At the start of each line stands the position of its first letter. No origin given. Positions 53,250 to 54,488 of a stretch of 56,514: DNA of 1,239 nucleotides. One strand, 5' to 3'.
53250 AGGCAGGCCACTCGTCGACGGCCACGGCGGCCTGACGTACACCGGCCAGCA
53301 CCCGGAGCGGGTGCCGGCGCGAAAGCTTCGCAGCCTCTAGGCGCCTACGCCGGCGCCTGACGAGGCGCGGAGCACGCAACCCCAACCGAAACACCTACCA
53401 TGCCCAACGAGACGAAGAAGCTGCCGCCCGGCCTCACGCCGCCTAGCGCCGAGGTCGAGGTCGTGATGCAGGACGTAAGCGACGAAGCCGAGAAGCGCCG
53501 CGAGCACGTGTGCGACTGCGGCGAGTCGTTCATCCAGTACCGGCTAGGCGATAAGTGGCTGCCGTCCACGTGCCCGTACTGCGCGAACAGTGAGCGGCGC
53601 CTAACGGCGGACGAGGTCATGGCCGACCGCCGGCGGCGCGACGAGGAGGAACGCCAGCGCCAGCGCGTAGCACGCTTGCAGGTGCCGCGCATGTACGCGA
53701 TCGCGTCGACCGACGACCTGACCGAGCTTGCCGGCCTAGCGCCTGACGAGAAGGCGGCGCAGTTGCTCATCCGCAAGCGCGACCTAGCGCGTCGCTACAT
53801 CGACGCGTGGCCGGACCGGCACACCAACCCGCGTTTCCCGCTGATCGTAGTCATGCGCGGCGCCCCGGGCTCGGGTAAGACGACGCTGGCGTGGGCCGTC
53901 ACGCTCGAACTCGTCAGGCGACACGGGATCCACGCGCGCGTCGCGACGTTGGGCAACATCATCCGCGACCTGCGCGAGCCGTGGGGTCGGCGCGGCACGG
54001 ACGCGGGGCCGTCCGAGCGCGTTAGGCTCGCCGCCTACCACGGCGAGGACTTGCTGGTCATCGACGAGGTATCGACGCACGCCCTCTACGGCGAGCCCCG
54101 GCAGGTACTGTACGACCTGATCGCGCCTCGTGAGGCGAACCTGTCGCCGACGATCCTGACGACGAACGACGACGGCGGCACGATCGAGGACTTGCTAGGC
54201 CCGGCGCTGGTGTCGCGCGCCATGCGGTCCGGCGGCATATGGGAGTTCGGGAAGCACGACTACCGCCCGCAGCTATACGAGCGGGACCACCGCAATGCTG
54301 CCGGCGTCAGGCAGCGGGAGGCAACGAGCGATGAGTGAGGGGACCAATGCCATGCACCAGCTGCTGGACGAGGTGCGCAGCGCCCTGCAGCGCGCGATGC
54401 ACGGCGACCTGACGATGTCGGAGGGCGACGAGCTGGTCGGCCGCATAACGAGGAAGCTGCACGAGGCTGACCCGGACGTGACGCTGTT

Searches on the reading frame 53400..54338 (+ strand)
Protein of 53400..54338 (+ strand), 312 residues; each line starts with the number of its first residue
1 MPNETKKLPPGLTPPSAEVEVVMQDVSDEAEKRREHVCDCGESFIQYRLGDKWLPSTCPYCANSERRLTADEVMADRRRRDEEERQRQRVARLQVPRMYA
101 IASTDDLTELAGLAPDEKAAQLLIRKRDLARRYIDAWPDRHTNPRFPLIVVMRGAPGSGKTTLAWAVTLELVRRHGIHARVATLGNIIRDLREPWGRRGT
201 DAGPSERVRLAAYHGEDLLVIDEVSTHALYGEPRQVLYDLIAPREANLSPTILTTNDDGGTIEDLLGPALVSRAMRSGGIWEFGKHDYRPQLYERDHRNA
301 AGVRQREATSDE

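Call 54: search_protein_families(library=phrogs, proteins=[window:53400-54338:+], max_evalue=0.001)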
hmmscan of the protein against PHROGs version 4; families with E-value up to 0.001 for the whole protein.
window:53400-54338:+ (312 aa): 3 families
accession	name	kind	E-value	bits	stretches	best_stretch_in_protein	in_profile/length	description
phrog_50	-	DNA, RNA and nucleotide metabolism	8.2e-24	85.6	1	39-295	280-516/570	DnaC-like helicase loader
phrog_3277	-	DNA, RNA and nucleotide metabolism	2.2e-15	57.9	1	150-291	13-155/168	DnaC-like helicase loader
phrog_11838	-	DNA, RNA and nucleotide metabolism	0.00021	21.5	1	124-258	19-140/420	clamp loader of DNA polymerase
